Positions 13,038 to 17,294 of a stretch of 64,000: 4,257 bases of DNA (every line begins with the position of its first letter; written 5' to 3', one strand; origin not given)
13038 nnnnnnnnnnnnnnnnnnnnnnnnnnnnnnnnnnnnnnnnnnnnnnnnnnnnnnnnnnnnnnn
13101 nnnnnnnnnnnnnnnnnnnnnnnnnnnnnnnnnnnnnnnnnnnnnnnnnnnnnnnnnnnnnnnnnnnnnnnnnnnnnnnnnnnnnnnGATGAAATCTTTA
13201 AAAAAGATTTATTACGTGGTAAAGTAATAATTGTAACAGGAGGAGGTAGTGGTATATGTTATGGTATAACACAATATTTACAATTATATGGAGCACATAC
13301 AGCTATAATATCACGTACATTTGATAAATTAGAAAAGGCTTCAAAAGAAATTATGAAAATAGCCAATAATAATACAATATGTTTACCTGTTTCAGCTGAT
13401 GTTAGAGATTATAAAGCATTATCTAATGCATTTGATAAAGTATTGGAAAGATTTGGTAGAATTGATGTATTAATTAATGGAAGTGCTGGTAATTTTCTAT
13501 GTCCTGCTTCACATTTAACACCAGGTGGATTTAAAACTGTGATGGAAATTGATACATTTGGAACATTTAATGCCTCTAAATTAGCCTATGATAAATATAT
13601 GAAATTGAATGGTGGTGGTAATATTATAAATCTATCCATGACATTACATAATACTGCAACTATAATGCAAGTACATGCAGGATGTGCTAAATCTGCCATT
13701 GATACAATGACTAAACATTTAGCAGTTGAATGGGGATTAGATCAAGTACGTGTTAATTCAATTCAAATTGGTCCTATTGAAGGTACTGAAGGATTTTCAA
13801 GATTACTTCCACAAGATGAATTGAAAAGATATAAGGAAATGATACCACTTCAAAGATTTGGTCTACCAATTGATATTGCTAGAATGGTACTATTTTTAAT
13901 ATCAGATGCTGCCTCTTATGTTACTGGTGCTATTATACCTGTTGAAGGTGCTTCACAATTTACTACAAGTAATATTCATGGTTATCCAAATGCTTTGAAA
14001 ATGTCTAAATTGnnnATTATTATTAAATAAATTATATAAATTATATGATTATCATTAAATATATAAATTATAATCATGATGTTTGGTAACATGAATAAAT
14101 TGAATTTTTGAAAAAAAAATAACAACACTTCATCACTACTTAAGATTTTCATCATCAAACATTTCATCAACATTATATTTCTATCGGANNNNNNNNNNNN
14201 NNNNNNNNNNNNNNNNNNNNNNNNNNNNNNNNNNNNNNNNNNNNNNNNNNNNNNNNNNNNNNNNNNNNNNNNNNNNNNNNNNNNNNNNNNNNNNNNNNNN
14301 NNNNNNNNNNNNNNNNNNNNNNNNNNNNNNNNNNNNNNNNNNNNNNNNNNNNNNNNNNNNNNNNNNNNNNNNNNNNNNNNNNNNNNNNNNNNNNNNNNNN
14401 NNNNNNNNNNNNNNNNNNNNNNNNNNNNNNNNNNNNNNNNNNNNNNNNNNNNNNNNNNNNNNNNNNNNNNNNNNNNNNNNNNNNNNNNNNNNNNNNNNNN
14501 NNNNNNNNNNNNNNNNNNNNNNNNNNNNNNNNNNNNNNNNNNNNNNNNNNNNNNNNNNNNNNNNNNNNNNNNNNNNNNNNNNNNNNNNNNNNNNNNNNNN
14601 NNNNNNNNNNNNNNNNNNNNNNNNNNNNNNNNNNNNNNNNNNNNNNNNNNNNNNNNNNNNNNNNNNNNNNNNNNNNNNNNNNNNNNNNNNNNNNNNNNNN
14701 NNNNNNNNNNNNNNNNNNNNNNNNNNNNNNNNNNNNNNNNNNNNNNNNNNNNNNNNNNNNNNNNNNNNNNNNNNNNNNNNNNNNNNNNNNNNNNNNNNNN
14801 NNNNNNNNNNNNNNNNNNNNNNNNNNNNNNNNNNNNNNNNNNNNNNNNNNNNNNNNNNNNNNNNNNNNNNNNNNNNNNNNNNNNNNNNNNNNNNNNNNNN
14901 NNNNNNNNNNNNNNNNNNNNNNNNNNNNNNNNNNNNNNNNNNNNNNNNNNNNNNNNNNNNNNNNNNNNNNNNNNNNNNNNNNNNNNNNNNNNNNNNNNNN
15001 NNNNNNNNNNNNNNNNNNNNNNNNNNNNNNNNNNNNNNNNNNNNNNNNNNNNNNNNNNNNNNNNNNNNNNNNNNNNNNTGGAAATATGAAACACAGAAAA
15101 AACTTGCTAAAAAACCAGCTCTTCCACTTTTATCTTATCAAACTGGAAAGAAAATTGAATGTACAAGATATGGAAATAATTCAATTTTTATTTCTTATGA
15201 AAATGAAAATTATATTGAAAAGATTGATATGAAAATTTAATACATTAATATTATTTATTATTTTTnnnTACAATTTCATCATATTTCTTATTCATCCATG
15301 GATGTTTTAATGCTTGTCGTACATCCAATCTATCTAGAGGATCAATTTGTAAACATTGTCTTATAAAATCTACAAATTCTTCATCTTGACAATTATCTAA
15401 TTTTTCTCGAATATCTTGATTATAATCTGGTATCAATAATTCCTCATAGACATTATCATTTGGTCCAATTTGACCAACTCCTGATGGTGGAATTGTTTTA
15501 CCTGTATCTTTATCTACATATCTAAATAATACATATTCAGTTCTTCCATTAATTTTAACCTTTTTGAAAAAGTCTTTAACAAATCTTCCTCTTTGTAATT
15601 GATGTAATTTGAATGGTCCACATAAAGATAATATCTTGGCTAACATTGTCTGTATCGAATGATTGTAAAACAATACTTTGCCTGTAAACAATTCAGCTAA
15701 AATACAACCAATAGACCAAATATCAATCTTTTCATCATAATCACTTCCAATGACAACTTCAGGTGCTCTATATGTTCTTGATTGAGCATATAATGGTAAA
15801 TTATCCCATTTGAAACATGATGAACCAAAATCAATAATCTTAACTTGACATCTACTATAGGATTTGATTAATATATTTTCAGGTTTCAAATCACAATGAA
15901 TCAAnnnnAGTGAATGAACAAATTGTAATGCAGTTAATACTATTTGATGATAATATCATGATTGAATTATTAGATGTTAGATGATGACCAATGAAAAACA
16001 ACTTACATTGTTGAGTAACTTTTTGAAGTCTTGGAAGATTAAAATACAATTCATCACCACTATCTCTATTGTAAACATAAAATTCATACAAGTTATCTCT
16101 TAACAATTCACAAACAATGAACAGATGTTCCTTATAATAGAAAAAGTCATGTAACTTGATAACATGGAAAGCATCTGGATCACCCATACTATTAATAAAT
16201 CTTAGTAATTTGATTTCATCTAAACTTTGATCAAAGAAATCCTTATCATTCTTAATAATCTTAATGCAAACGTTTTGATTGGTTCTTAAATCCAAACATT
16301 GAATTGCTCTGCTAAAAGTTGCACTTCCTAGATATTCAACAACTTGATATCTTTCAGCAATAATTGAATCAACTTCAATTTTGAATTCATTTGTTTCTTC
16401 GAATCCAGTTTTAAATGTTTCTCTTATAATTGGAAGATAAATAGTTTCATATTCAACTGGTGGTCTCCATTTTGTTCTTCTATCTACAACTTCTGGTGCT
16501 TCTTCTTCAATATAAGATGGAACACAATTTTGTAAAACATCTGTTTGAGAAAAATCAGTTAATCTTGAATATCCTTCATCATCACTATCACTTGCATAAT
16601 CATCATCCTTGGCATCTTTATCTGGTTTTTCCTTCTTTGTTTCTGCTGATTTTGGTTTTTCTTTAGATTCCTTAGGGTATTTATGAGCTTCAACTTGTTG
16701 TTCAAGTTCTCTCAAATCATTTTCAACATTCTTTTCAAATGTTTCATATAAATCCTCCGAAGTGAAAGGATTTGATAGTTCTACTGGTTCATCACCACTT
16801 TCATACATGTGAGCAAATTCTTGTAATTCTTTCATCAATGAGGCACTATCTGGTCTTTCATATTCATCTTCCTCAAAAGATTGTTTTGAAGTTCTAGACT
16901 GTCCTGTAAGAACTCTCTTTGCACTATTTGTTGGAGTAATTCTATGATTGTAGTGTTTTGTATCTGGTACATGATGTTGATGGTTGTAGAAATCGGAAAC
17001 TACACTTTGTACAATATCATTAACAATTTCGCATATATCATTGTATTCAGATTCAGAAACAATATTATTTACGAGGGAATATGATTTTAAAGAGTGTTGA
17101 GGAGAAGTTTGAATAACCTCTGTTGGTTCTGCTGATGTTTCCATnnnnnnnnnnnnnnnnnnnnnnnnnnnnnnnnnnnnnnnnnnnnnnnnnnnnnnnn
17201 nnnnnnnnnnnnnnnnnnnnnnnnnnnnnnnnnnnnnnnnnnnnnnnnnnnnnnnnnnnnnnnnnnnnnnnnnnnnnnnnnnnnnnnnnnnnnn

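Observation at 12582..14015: ACBP domain spliced onto a peroxisomal 2,4-dienoyl-CoA reductase (PTS1 SKL)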

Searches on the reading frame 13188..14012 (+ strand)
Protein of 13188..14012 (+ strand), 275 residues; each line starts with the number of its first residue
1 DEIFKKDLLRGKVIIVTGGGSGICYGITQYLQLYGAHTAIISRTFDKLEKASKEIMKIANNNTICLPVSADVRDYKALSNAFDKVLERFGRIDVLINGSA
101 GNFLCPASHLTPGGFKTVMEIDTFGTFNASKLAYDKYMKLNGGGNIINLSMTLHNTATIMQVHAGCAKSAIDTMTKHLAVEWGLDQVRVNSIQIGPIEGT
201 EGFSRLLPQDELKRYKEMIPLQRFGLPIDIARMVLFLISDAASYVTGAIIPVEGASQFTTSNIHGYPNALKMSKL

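Call 30: search_solved_structures(query=window:13188-14012:+, max_evalue=1e-10, show_alignments=1)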
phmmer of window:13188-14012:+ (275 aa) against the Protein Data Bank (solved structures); distinct sequences matched with E-value up to 1e-10: 422 (the best 60 are shown).
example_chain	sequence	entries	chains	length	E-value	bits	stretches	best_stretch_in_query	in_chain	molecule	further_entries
4fc6_A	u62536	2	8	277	1.7e-72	247.2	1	3-260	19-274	Peroxisomal 2,4-dienoyl-CoA reductase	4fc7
3imf_A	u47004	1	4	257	1.1e-46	162.5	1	9-256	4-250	Short chain dehydrogenase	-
1yxm_A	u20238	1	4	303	5.1e-41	144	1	7-260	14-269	peroxisomal trans 2-enoyl CoA reductase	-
7ucw_A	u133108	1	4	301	6.5e-40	140.3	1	6-260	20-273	Decr1 protein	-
1w6u_A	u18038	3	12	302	7.7e-38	133.6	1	8-260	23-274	2,4-DIENOYL-COA REDUCTASE, MITOCHONDRIAL PRECURSOR | 2,4-DIENOYL-COA REDUCTASE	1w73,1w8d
6lln_A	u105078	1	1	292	1.6e-34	122.7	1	1-257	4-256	Putative dehydrogenase involved in catabolism of citronellol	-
1vl8_A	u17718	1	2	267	6e-32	114.2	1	9-255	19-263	Gluconate 5-dehydrogenase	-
3qiv_A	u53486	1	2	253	3.5e-28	101.9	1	10-255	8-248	short-chain dehydrogenase or 3-oxoacyl-[acyl-carrier-protein] reductase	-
4j2h_A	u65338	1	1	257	1.3e-27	100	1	9-255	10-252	Short chain alcohol dehydrogenase-related dehydrogenase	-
5ff9_A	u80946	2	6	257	8e-27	97.4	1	5-255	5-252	Noroxomaritidine/Norcraugsodine Reductase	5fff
5feu_A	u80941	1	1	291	1.2e-26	96.8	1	5-255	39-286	Noroxomaritidine/Norcraugsodine Reductase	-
2p68_A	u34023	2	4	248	2.3e-26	96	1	9-255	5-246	3-oxoacyl-[acyl-carrier-protein] reductase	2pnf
3svt_A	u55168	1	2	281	4.4e-26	95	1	11-257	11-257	Short-chain type dehydrogenase/reductase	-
5itv_A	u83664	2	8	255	7.3e-26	94.3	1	10-255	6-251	Dihydroanticapsin 7-dehydrogenase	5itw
1ahh_A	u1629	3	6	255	2.1e-25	92.8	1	9-255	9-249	7 ALPHA-HYDROXYSTEROID DEHYDROGENASE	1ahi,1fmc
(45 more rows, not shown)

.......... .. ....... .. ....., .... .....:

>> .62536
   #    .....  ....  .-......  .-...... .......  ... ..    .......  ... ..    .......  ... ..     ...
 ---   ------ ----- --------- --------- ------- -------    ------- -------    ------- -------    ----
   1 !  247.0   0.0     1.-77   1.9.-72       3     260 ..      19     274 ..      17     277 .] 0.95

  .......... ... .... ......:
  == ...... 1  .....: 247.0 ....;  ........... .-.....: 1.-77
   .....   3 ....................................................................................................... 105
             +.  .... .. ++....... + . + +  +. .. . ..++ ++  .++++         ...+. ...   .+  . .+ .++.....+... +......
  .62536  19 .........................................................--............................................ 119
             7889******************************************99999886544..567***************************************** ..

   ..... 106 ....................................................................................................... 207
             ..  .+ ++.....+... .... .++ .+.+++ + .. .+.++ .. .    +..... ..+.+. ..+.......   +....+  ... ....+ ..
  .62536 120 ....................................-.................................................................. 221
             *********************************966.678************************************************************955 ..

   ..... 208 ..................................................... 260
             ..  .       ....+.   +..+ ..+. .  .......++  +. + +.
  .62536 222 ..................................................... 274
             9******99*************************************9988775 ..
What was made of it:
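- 13188..14015 (+): DECR2-type short-chain dehydrogenase/reductase domain. It contains the Rossmann motif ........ (13236-13259), the atypical VHAGCAK active-site stretch, the PTS1 SKL (14004-14012) and the TAA stop (14013-14015). It is identical to the public 'predicted protein, partial [Naegleria gruberi]'. Call 30 (human DECR2 4FC6, E 1.7e-72, residues 19-274).
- On Peroxisomal 2,4-dienoyl-CoA reductase (DECR2 / Sps19 type SDR): Call 30: 4FC6 scores E 1.7e-72 (247 bits). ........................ aligns with the human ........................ (call 30).
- Closest known: Human peroxisomal 2,4-dienoyl-CoA reductase DECR2. Same: It shares the TGGGSGI, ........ and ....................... motifs, and it carries a PTS1 (call 30).
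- The VHAGxAK stretch is conserved (call 30).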

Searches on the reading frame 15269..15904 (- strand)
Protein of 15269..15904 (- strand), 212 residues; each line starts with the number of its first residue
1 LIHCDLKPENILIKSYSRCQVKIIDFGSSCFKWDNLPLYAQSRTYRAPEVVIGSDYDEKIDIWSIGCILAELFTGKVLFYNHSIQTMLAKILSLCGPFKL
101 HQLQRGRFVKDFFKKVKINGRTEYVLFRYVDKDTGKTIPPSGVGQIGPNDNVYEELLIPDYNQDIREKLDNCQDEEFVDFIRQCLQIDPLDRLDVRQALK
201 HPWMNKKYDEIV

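Call 47: search_protein_families(library=pfam, proteins=[window:15269-15904:-], max_evalue=0.0001)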
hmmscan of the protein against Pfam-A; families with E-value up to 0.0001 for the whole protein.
window:15269-15904:- (212 aa): 2 families
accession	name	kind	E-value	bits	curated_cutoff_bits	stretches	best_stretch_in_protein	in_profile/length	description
PF00069.31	Pkinase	-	1.5e-32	113.5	31.7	1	2-204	120-263/263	Protein kinase domain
PF07714.23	PK_Tyr_Ser-Thr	-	8.7e-10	38.8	23.1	1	1-90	123-216/258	Protein tyrosine and serine/threonine kinase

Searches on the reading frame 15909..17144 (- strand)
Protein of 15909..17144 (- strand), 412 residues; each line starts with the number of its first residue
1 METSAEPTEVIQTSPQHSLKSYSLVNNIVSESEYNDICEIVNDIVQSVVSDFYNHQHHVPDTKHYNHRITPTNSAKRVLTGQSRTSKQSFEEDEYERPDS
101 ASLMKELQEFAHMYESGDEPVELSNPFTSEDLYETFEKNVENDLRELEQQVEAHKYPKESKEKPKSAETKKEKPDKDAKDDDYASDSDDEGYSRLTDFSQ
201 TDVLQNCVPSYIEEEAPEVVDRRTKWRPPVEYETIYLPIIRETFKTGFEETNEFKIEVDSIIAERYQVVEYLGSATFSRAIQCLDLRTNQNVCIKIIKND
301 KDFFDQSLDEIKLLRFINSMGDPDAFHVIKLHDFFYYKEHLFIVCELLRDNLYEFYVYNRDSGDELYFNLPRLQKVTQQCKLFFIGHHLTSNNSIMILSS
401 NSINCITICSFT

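Call 47: search_protein_families(library=pfam, proteins=[window:15909-17144:-], max_evalue=0.0001)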
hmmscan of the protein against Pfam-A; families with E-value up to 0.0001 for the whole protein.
window:15909-17144:- (412 aa): 1 family
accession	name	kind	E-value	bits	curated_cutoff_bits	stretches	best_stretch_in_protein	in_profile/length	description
PF00069.31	Pkinase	-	2.6e-08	34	31.7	1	266-357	1-90/263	Protein kinase domain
